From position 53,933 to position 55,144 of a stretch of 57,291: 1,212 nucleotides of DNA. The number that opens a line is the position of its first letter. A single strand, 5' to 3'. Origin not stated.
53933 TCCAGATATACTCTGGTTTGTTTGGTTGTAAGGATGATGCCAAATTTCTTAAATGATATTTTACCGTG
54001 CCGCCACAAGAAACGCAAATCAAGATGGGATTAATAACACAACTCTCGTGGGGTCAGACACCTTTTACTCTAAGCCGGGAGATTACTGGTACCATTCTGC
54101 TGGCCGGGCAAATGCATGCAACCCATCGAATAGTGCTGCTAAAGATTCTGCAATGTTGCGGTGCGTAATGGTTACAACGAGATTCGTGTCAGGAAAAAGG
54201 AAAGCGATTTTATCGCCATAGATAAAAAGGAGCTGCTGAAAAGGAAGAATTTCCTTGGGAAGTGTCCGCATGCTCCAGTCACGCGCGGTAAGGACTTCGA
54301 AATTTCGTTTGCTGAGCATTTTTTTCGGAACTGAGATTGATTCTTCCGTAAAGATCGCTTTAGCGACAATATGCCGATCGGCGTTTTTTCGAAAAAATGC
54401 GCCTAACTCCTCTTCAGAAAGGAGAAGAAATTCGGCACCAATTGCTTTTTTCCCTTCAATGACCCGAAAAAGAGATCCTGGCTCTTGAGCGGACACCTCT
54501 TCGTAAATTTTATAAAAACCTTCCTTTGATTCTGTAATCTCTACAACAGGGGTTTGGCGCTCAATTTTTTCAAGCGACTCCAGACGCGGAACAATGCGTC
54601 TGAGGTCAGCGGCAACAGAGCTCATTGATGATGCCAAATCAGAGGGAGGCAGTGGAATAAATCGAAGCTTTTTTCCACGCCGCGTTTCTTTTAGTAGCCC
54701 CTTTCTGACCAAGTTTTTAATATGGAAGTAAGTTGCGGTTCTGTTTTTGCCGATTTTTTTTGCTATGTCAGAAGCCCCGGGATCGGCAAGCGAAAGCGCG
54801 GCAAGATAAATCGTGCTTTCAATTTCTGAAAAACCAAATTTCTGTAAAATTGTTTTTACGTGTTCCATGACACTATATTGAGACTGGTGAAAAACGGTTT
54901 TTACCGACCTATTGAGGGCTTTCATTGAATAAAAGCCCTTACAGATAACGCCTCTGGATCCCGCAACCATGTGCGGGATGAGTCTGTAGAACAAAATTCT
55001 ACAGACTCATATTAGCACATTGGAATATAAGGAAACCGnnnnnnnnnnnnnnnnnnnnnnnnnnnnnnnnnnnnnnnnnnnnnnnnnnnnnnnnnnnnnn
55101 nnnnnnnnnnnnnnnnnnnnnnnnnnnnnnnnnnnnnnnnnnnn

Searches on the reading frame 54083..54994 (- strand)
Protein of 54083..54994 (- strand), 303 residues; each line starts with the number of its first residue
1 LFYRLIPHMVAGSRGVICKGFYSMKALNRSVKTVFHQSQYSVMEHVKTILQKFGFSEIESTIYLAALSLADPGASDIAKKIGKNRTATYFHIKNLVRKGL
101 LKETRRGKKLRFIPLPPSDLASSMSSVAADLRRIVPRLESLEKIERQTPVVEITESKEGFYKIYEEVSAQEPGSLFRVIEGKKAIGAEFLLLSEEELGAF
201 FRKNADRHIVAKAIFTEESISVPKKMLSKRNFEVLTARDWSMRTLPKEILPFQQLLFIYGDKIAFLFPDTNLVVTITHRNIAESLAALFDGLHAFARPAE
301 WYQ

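Call 69: search_protein_families(library=pfam, proteins=[window:54083-54994:-], max_evalue=0.001)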
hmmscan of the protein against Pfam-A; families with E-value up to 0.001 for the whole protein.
window:54083-54994:- (303 aa): 1 family
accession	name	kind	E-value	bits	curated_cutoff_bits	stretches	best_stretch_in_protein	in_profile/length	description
PF01978.25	TrmB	-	1.7e-10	41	25.6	1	50-117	1-67/68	Sugar-specific transcriptional regulator TrmB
